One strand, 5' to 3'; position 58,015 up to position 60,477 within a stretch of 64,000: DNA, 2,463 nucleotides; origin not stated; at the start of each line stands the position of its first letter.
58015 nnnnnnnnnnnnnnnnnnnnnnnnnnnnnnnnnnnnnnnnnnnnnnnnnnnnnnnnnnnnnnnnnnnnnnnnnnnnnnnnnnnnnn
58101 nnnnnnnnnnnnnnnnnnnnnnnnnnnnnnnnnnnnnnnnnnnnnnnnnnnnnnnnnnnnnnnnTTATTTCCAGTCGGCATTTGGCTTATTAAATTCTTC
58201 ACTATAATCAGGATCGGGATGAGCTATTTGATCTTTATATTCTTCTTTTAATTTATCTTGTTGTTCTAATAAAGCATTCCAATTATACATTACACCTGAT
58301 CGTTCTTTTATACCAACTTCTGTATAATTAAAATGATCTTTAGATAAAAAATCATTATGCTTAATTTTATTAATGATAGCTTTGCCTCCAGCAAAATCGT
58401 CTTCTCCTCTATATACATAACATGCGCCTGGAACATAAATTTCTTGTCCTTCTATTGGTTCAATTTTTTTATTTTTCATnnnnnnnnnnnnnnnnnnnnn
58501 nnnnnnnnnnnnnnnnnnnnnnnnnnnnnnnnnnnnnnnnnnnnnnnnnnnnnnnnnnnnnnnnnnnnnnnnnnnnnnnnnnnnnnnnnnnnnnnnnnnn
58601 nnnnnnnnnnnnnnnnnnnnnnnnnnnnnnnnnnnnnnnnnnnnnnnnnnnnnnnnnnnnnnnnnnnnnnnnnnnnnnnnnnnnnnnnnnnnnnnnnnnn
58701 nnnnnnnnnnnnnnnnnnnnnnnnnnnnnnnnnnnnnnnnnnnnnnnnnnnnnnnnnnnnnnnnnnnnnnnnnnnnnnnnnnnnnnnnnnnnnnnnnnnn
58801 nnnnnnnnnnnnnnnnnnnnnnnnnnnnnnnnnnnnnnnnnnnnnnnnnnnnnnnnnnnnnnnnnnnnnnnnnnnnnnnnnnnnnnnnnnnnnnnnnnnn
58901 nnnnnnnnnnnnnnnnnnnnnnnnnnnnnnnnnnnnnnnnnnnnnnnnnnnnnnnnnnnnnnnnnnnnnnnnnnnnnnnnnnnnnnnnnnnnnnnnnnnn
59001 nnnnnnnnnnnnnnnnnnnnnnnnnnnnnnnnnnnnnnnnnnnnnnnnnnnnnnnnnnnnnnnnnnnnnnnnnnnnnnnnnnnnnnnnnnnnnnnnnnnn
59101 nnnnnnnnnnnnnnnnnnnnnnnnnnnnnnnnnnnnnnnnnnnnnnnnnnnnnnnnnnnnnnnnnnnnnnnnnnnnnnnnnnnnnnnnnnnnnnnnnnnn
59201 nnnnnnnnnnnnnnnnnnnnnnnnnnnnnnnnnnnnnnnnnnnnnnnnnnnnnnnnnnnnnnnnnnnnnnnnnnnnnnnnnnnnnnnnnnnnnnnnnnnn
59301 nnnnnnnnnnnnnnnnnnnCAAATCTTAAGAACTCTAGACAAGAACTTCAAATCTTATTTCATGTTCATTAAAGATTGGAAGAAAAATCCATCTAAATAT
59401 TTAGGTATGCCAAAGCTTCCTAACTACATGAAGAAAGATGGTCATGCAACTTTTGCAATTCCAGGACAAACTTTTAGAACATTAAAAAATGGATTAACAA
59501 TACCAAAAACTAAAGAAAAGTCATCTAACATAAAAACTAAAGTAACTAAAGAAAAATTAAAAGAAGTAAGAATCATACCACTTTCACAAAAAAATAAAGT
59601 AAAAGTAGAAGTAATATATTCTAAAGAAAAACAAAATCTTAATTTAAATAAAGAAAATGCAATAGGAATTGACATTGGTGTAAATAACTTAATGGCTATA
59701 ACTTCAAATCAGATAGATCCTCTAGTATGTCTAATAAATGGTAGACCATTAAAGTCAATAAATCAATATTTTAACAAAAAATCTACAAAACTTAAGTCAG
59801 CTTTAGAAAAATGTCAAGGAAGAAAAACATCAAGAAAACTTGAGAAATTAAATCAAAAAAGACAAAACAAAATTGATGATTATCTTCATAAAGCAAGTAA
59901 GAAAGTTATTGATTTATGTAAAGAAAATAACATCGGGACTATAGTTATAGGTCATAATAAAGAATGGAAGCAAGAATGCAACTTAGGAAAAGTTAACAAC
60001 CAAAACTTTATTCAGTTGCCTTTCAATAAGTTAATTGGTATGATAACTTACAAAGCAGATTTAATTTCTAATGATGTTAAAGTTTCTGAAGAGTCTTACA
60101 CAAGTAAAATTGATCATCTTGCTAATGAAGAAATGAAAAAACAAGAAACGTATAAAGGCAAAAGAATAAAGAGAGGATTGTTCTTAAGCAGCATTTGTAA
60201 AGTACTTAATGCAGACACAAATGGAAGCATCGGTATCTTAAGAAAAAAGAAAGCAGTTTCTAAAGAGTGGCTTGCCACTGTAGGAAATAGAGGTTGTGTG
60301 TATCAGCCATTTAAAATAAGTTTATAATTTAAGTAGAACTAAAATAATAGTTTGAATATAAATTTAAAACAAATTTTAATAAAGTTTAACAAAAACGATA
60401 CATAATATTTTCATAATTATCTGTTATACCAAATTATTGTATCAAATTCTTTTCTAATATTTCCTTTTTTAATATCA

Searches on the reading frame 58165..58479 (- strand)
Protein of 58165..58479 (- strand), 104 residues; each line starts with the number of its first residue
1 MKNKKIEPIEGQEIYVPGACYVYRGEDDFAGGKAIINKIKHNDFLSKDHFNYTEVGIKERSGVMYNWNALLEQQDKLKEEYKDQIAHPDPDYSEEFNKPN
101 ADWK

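Call 85: search_protein_families(library=phrogs, proteins=[window:58165-58479:-], max_evalue=0.001)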
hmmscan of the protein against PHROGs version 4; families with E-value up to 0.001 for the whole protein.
window:58165-58479:- (104 aa): 0 families

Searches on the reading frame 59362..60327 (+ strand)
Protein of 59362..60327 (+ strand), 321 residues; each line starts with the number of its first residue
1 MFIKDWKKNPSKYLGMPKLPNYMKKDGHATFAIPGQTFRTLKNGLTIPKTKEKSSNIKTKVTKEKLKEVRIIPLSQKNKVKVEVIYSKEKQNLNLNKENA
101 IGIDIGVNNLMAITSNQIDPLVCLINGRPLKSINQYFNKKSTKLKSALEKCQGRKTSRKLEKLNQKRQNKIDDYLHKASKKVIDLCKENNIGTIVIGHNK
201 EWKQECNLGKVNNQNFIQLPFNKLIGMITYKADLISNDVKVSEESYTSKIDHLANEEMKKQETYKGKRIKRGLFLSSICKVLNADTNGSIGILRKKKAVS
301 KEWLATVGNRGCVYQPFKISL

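Call 75: find_related_loci(query=window:59362-60327:+, collection=genome_contigs, flank=2000)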
Query window:59362-60327:+ (321 aa) in genome_contigs; peptide patterns used: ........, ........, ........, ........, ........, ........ (x = any residue, [..] = any of these).
179 stretches matched a pattern; 24 encode a relative of the query (tblastn E <= 1e-3); 24 distinct loci.
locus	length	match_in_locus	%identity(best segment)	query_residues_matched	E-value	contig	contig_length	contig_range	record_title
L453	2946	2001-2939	46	4-319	6e-77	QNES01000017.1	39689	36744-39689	MAG: Gammaproteobacteria bacterium isolate B20_G6 B20_Guay6_scaffold_00176, whole genome shotgun sequence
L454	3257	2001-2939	45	4-319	3e-76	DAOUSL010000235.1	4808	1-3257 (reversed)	MAG TPA_asm: Thioploca sp. isolate CSMAG_545 CSMAG_545_k127_77018_length_4808_cov_27.8385, whole genome shotgun sequence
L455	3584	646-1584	45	4-319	5e-76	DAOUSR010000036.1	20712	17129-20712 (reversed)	MAG TPA_asm: Thioploca sp. isolate CSMAG_551 CSMAG_551_k127_649746_length_20712_cov_15.0000, whole genome shotgun sequen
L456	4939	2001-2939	45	4-319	3e-75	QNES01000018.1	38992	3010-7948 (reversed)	MAG: Gammaproteobacteria bacterium isolate B20_G6 B20_Guay6_scaffold_00181, whole genome shotgun sequence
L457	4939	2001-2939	45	4-319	3e-74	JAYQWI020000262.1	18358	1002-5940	MAG: Candidatus Parabeggiatoa communis isolate WS_Bin1 k141_63023, whole genome shotgun sequence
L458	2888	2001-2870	44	4-295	2e-67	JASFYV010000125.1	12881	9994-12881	MAG: Candidatus Marithrix sp. isolate MAY_MAG_00008 ALL_000000004998, whole genome shotgun sequence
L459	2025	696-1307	52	110-317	3e-62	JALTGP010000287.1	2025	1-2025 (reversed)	MAG: Campylobacteraceae bacterium isolate S016_maxbin2_scaf2bin.314 S016_NODE_80547_length_2025_cov_149.264489, whole ge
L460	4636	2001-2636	51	104-321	3e-60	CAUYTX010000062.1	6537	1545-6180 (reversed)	Gammaproteobacteria bacterium strain CCP3-SC1AL1 genome assembly, contig: CCP3SC1AL1_Contig_156, whole genome shotgun se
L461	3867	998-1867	42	3-295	4e-59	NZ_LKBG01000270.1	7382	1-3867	Acidiplasma aeolicum strain VT contig_75, whole genome shotgun sequence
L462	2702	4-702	46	81-320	1e-58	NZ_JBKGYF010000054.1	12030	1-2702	MAG: Methanohalobium sp. isolate C1M08_23 NODE_3507_length_12030_cov_8.575783, whole genome shotgun sequence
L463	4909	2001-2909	40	3-308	1e-58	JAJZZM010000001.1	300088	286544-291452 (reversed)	MAG: Thermoplasmata archaeon isolate TL2-1.bin29 NODE_2_length_300088_cov_26.292298, whole genome shotgun sequence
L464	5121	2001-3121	43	3-316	2e-55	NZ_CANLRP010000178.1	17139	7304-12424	Uncultured Microscilla sp. isolate N.fasta NODE_178, whole genome shotgun sequence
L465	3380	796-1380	51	96-295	4e-54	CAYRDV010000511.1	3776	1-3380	MAG TPA_asm: uncultured Candidatus Sericytochromatia bacterium isolate binchicken_co248_139 genome assembly, contig: NOD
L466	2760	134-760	47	4-219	5e-51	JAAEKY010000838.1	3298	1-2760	MAG: Desulfobacteraceae bacterium isolate Bco_6 BcoG_CONTIG3200477, whole genome shotgun sequence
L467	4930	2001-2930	36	3-295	2e-46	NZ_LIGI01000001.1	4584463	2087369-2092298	Bacillus sp. FJAT-27245 scaffold_0, whole genome shotgun sequence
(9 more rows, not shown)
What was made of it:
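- On Bacteroidota sigma-ABfr -33/-7 promoters: The one genome_contigs scan, with a mobile-element gene, was uninformative (call 75).
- Tried and rejected: The single genome_contigs scan, using the IS-like element's 321-aa gene, gave 33-52% hits scattered over unrelated phyla (call 75).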
